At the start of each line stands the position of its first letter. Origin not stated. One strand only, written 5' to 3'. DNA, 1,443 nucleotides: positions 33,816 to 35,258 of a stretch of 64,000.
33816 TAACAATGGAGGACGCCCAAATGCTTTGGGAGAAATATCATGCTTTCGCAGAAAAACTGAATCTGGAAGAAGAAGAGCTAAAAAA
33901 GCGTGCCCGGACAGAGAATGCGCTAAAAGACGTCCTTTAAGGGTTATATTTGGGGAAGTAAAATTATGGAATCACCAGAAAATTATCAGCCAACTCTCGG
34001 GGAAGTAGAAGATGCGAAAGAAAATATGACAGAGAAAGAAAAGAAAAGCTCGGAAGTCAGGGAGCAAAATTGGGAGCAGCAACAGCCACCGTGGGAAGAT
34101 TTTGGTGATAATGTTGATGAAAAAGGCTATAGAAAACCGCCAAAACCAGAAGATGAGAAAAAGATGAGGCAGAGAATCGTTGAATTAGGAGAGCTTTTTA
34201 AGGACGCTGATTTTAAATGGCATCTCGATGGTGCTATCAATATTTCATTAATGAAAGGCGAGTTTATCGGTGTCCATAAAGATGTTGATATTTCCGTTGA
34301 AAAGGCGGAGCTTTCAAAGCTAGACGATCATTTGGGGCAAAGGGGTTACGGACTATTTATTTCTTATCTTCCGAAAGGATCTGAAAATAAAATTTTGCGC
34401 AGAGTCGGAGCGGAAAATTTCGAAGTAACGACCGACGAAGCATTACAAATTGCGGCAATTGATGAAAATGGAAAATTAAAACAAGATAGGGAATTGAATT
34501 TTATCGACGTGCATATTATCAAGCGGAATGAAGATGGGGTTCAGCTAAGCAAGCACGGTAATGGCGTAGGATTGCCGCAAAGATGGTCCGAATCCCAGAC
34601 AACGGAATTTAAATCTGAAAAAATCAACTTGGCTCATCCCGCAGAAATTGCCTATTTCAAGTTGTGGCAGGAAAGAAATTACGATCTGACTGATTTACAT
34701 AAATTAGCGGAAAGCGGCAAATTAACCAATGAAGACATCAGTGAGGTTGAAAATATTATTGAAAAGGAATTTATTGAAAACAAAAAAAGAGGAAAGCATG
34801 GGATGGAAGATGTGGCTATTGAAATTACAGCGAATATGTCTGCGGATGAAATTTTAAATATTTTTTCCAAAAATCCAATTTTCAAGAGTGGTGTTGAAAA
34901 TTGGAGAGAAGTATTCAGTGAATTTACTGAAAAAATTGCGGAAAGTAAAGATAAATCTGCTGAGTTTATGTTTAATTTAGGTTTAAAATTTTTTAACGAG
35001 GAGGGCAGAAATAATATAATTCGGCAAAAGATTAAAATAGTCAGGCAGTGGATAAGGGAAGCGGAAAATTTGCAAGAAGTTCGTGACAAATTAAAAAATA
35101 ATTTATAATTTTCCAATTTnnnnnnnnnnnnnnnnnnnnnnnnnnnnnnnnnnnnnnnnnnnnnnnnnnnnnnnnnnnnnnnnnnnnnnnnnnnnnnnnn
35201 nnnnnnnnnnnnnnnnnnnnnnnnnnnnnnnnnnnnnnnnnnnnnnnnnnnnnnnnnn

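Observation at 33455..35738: Cluster of four lineage-specific hypothetical genes including an Lnu(A)/ANT(2'')-like nucleotidyltransferase and a paralogous N-terminal module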

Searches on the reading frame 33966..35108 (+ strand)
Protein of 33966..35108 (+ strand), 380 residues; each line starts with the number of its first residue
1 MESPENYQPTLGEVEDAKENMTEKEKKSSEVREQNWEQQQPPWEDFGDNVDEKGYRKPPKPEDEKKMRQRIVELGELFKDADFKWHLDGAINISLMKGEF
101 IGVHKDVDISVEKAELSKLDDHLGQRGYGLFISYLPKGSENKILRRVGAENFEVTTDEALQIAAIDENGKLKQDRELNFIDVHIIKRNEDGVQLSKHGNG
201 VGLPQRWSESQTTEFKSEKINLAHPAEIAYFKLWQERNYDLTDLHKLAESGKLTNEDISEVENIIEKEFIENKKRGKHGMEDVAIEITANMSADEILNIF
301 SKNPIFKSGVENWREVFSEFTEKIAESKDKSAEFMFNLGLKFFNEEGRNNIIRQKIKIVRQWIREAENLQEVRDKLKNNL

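Call 3: search_protein_families(library=pfam, proteins=[window:33966-35108:+], max_evalue=10)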
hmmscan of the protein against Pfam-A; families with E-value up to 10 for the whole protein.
window:33966-35108:+ (380 aa): 1 family
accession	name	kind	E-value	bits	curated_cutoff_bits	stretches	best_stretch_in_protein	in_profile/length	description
PF10706.15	Aminoglyc_resit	-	5.3e-08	33.6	21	2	72-129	3-60/149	Aminoglycoside-2''-adenylyltransferase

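Call 5: search_solved_structures(query=window:33966-35108:+, max_evalue=10, show_alignments=3)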
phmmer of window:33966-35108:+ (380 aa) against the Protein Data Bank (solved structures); distinct sequences matched with E-value up to 10: 12.
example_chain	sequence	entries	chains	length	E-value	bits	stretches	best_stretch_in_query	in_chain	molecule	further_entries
4fo1_A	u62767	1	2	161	0.0007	22.1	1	74-140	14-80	Lincosamide resistance protein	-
4wh5_A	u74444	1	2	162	0.00071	22.1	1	74-140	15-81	Lincosamide resistance protein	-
7wvh_D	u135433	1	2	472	0.23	13.8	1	200-240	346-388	Streptolysin O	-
1jhc_A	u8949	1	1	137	0.26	13.7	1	77-143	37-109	LEXA REPRESSOR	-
8gms_A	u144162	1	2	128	0.31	13.4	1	77-143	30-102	LexA repressor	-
1jhh_A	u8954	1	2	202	0.6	12.4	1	77-143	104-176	LEXA REPRESSOR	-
1jhe_A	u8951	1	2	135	0.67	12.3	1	77-143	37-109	LEXA REPRESSOR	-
1jhf_A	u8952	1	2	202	0.7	12.2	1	77-143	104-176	LEXA REPRESSOR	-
7b5g_A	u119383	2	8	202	0.76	12.1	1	77-143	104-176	LexA repressor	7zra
7ocj_A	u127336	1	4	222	0.79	12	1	77-143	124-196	LexA repressor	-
3jso_A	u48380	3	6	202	0.96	11.8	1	77-143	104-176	LexA repressor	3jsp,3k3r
8trg_I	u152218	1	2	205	0.99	11.7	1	77-143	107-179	LexA repressor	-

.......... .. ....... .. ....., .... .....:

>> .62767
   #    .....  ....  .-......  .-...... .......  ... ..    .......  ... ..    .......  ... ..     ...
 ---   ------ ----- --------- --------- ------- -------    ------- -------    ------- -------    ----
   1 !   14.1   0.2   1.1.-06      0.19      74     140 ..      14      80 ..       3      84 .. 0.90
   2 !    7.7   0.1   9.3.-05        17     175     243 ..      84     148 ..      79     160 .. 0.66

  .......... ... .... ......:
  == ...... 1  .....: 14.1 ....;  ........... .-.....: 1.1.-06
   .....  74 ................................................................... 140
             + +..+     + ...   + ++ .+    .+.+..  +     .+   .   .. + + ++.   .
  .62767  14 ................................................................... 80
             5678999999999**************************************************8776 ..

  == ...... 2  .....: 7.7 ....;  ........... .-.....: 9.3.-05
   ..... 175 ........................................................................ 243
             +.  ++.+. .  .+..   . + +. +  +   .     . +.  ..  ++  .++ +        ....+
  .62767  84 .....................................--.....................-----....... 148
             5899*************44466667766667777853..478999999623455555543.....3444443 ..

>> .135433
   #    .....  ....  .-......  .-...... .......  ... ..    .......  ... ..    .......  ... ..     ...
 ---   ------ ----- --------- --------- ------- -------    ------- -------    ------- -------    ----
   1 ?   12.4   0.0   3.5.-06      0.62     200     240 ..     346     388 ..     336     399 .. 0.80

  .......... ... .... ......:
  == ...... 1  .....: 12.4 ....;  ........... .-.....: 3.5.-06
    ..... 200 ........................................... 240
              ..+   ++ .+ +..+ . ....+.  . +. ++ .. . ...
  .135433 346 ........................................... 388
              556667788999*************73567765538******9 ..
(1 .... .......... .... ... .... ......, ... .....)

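Call 6: search_protein_families(library=padloc, proteins=[window:33966-35108:+], max_evalue=1)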
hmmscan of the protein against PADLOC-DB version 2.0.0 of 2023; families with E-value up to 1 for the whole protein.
window:33966-35108:+ (380 aa): 0 families

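Call 7: search_protein_families(library=ncbifam, proteins=[window:33966-35108:+], max_evalue=1)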
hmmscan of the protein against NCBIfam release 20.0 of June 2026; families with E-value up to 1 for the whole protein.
window:33966-35108:+ (380 aa): 3 families
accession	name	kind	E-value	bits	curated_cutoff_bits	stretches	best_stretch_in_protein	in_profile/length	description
NF000153.1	linco_LnuAN2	exception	1.8e-06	27.8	340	1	72-140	13-81/170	lincosamide nucleotidyltransferase Lnu(AN2)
NF000236.1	linco_LnuA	exception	5.4e-05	23.2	300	1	74-142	14-82/161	lincosamide nucleotidyltransferase Lnu(A)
NF000478.2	linco_LnuE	exception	0.00016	21.9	350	1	72-141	12-81/160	lincosamide nucleotidyltransferase Lnu(E)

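Call 8: find_homologous_proteins(query=window:33966-35108:+)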
Query window:33966-35108:+ (380 aa): 59 proteins with E <= 0.001 among 3310 candidates.
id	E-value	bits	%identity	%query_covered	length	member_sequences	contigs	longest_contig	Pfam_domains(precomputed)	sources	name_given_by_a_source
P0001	1.8e-247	838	100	100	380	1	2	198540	PF10706.16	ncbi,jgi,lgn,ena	ncbi:MAG: hypothetical protein WCX17_00940 [Parcubacteria group bacterium]|jgi:hypothetical protein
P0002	4.4e-111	390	51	99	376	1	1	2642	-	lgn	-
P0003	4.7e-104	367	50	99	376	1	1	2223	-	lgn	-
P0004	2.3e-101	358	49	96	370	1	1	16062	PF10706.16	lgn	-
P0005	9.2e-96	339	44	98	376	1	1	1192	PF10706.16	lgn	-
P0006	5.8e-94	333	44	98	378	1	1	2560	-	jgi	jgi:hypothetical protein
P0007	8.9e-94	333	44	98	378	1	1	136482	-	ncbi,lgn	-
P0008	1.0e-93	333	46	96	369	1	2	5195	PF10706.16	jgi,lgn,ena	-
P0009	1.4e-93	332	44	98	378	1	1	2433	-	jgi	jgi:uncharacterized protein (UPF0179 family)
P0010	9.1e-93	329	44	99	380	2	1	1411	PF10706.16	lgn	-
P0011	2.7e-92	328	44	98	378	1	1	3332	-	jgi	-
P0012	3.4e-92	328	44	99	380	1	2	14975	-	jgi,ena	-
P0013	6.7e-92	327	43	99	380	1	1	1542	-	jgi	-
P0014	2.0e-91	325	44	98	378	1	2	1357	-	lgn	-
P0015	3.2e-91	324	43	98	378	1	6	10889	-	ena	-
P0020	1.4e-89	319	43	98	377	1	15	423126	-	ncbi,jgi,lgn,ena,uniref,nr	ncbi:hypothetical protein A2533_02655 [Candidatus Falkowbacteria bacterium RIFOXYD2_FULL_35_9]|unire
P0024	2.8e-89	318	44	91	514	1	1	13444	PF10706.16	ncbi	-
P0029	1.4e-86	309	48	87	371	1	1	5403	PF10706.16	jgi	jgi:hypothetical protein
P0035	9.6e-81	290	41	99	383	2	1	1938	PF14907.13,PF10706.16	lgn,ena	-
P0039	9.7e-78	280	40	97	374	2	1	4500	PF10706.16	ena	-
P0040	1.8e-75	273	41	88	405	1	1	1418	PF10706.16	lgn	-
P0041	6.1e-75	271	41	93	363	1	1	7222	PF10706.16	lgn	-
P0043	8.2e-74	267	41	90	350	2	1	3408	PF10706.16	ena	-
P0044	1.8e-73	266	41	87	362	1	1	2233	PF10706.16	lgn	-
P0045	3.3e-73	265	40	94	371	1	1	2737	PF10706.16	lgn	-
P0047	1.9e-69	253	38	89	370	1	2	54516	PF10706.16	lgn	-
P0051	4.0e-64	235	37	96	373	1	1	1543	PF10706.16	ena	-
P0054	2.2e-62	229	36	89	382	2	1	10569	PF10706.16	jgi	-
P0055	5.0e-61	225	36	89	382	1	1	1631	PF10706.16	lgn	-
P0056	1.7e-60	223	46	62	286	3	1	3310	PF10706.16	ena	-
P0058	1.8e-33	134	33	75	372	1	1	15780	PF10706.16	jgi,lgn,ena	-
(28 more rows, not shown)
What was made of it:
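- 59 homolog clusters of about 370-380 aa exist in Patescibacteria (call 8).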

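Call 10: find_encoding_contigs(protein=P0020, flank=6000, max_places=3)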
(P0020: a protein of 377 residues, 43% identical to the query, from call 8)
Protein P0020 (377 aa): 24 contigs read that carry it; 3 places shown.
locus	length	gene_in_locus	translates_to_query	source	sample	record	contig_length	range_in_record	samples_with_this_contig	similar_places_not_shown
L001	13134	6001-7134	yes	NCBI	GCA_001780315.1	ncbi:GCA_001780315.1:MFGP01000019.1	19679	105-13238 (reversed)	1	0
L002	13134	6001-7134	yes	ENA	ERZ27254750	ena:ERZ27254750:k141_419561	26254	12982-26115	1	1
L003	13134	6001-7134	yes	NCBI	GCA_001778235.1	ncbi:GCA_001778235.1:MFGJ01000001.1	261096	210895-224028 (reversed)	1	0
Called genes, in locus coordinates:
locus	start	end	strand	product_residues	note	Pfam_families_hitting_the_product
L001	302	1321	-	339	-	PF13793:Pribosyltran_N, PF00156:Pribosyltran, PF14572:Pribosyl_synth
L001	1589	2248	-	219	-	PF18884:TSP3_bac (faint)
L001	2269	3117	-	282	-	PF02899:Phage_int_SAM_1 (weak), PF13495:Phage_int_SAM_4, PF00589:Phage_integrase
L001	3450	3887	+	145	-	-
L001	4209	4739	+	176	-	PF01427:Peptidase_M15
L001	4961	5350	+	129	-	-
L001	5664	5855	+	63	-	-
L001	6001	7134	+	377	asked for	-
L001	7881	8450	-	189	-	-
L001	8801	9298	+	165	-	PF00886:Ribosomal_S16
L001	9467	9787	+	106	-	PF13083:KH_KhpA-B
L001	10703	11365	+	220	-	PF01746:tRNA_m1G_MT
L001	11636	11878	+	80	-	-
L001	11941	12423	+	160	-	-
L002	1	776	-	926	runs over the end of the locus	PF02739:5_3_exonuc_N, PF01367:5_3_exonuc, PF01612:DNA_pol_A_exo1, PF22619:DNA_polI_exo1, PF00476:DNA_pol_A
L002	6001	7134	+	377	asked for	-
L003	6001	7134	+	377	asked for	-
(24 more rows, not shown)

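Call 12: find_encoding_contigs(protein=P0007, flank=6000, max_places=2)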
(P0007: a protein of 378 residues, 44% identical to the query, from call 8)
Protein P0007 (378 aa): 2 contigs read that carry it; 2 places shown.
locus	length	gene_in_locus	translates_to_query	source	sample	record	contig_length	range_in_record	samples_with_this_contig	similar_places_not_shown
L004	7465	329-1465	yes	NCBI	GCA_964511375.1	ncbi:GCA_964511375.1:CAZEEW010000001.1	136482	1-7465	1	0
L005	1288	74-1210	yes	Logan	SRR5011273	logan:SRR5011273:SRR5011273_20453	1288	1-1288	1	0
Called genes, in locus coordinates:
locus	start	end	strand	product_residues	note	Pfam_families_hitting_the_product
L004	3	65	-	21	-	?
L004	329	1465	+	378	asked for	-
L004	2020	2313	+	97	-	PF12850:Metallophos_2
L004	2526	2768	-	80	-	-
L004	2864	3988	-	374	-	PF00188:CAP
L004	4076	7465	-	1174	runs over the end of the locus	PF22848:ASD1_dom (faint)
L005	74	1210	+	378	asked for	-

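Call 13: find_encoding_contigs(protein=P0047, flank=6000, max_places=2)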
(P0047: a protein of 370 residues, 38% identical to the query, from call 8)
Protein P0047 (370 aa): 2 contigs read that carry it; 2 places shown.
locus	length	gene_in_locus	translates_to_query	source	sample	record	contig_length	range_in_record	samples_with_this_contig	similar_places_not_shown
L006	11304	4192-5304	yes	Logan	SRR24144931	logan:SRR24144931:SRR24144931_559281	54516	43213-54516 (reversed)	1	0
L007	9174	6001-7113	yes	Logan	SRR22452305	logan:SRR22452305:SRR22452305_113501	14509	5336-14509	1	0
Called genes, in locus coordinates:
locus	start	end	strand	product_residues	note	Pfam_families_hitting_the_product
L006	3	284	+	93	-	?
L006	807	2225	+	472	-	PF01943:Polysacc_synt, PF13440:Polysacc_synt_3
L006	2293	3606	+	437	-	PF04932:Wzy_C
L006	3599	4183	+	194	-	PF01209:Ubie_methyltran (weak), PF03848:TehB (weak), PF13489:Methyltransf_23, PF13847:Methyltransf_31, PF08241:Methyltransf_11, PF08242:Methyltransf_12, PF13649:Methyltransf_25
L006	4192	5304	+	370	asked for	PF10706:Aminoglyc_resit (weak)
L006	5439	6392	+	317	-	PF01699:Na_Ca_ex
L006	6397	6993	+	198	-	PF01769:MgtE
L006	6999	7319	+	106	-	-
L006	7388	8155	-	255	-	-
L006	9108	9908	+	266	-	PF01978:TrmB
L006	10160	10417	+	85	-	-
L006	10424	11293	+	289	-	PF00483:NTP_transferase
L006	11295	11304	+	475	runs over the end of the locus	PF01547:SBP_bac_1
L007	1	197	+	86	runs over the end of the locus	PF01809:YidD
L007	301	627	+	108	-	-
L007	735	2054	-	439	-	PF01145:Band_7 (faint)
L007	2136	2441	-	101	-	-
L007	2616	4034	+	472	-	PF01943:Polysacc_synt, PF13440:Polysacc_synt_3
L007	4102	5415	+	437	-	PF04932:Wzy_C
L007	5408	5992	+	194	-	PF01209:Ubie_methyltran (weak), PF03848:TehB (weak), PF13489:Methyltransf_23, PF13847:Methyltransf_31, PF08241:Methyltransf_11, PF08242:Methyltransf_12, PF13649:Methyltransf_25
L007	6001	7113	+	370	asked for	PF10706:Aminoglyc_resit (weak)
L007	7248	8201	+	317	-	PF01699:Na_Ca_ex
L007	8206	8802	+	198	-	PF01769:MgtE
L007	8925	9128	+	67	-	-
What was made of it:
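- Wzx-Wzy-methyltransferase lies directly upstream in L006 (call 13).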

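Call 17: find_encoding_contigs(protein=P0004, flank=7000, max_places=3)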
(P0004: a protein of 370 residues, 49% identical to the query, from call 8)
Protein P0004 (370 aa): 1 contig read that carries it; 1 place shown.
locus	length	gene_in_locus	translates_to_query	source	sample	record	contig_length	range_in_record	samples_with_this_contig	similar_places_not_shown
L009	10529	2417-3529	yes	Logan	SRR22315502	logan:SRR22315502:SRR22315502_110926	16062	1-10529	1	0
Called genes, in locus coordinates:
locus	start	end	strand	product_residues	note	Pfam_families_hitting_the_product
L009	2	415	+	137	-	?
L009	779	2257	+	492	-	PF04326:SLFN_AlbA_2, PF13749:HATPase_c_4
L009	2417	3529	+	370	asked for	PF10706:Aminoglyc_resit (weak)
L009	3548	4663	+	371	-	PF01926:MMR_HSR1, PF02421:FeoB_N, PF06071:YchF-GTPase_C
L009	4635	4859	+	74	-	-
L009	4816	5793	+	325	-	PF00512:HisKA, PF13581:HATPase_c_2 (faint), PF02518:HATPase_c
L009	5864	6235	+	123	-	PF00072:Response_reg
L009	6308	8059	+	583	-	PF05157:MshEN, PF00437:T2SSE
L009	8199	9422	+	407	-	PF28597:T2SSF_N (weak), PF00482:T2SSF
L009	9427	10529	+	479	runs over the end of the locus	PF17802:SpaA (faint), PF13620:CarboxypepD_reg (weak)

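Call 22: find_related_loci(query=A1, collection=genome_contigs, flank=8000)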
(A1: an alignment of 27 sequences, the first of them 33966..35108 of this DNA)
Query A1 (380 aa) in genome_contigs; peptide patterns used: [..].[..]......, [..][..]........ (x = any residue, [..] = any of these).
63 stretches matched a pattern; 32 encode a relative of the query (tblastn E <= 1e-3); 32 distinct loci.
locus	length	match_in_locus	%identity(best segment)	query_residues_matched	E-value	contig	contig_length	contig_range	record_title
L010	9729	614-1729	44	5-377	1e-106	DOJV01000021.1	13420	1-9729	MAG TPA_asm: Candidatus Uhrbacteria bacterium isolate UBA12432 contig_2735, whole genome shotgun sequence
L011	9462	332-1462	44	3-376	2e-102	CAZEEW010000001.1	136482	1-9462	MAG TPA_asm: uncultured Gammaproteobacteria bacterium isolate SRP093185_co1_62 genome assembly, contig: NODE_21_length_1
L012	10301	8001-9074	43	19-377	7e-99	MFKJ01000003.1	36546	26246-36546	MAG: Candidatus Jorgensenbacteria bacterium RIFCSPHIGHO2_02_FULL_45_20 rifcsphigho2_02_scaffold_1334, whole genome shotg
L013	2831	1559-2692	43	3-377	3e-101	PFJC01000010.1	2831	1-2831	MAG: Candidatus Uhrbacteria bacterium CG_4_10_14_3_um_filter_41_21 CG_4_10_14_3_um_filter_scaffold_35018_c, whole genome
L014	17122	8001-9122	43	3-373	1e-97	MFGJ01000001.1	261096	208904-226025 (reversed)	MAG: Candidatus Falkowbacteria bacterium RIFOXYC2_FULL_36_12 rifoxyc2_full_scaffold_158, whole genome shotgun sequence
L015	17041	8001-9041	44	30-377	2e-97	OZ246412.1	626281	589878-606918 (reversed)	MAG: uncultured Candidatus Saccharibacteria bacterium isolate binchicken_co115_121 genome assembly, chromosome: 1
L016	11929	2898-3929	44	34-377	3e-96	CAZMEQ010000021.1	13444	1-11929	MAG TPA_asm: uncultured Gammaproteobacteria bacterium isolate binchicken_co154_115 genome assembly, contig: NODE_8662_le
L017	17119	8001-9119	42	1-374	6e-93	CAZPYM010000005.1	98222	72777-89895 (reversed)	MAG TPA_asm: uncultured Gammaproteobacteria bacterium isolate SRP178699_co1_170 genome assembly, contig: NODE_129_length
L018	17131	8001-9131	43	4-377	2e-92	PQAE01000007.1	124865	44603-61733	MAG: Parcubacteria group bacterium isolate FeB_17 contig_2809, whole genome shotgun sequence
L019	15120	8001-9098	43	2-370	3e-92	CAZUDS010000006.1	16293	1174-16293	MAG TPA_asm: uncultured Candidatus Saccharibacteria bacterium isolate binchicken_co247_5 genome assembly, contig: NODE_2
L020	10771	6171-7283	40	6-373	1e-87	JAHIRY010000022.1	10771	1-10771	MAG: Patescibacteria group bacterium isolate MM_PC_MetaG.mb.147 MM_PC_MetaG.mb.147_k141_783050, whole genome shotgun seq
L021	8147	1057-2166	41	5-365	3e-86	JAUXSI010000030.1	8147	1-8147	MAG: Candidatus Moraniibacteriota bacterium isolate C12_metabat.bin.56 C12_k141_591455, whole genome shotgun sequence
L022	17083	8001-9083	40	18-376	2e-85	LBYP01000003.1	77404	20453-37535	MAG: Parcubacteria group bacterium GW2011_GWA2_40_23 UT91_C0003, whole genome shotgun sequence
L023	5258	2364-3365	43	38-373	2e-84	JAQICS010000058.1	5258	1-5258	MAG: Patescibacteria group bacterium isolate GH54 k119_272690, whole genome shotgun sequence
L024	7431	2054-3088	36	35-377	2e-73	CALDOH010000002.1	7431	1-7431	MAG TPA_asm: uncultured bacterium isolate ERR2206790_bin.27_CONCOCT_v1.1_MAG genome assembly, contig: ERZ890879.2699, wh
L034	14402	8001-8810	39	30-304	6e-56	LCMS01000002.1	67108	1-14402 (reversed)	MAG: Candidatus Uhrbacteria bacterium GW2011_GWE2_46_68 UX57_C0002, whole genome shotgun sequence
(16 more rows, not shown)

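Call 26: predict_structure(alignment_id=A1)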
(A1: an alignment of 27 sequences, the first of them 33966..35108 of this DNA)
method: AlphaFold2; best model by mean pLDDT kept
length: 380 residues; sequences in the alignment: 27
mean_pLDDT: 91.8   pTM: 0.86
mean pLDDT of the five models: 91.8, 91.3, 90.3, 89.9, 89.2
residues with pLDDT >= 90: 298; 70-90: 72; 50-70: 4; < 50: 6
segments of 3 or more residues with pLDDT < 50: 1-6
pLDDT, mean of each block of 10 residues (from residue 1): 50 77 80 88 79 87 95 97 96 97 92 97 97 90 93 87 95 94 95 88 94 96 98 91 96 98 96 95 95 98 93 94 96 96 93 97 97 93
secondary structure, 60 per line:
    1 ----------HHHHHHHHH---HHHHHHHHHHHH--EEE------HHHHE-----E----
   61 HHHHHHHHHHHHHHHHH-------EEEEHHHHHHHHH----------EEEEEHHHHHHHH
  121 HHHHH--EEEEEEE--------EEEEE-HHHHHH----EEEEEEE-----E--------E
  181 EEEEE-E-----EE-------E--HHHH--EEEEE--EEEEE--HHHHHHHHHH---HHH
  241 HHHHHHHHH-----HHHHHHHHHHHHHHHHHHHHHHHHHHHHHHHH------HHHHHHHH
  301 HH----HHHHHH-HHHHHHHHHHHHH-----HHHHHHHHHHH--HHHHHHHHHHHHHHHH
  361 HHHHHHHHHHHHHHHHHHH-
elements in order: H11-19 H23-34 E37-39 H46-49 H61-77 E85-88 H89-97 E108-112 H113-125 E128-134 E143-147 H149-154 E159-165 E180-185 H205-208 E211-215 E218-222 H225-234 H238-249 H255-286 H293-302 H307-312 H314-326 H332-342 H345-379
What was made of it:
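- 34716..35105 (+): C-terminal all-helical domain of ORF2, residues 251-380. No detectable relative outside the family. AF2 secondary structure (call 26).
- On Pfam PF10706 (Aminoglyc_resit; ANT(2'')/Lnu(A) nucleotidyltransferases): Model pLDDT 91.8 (call 26).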
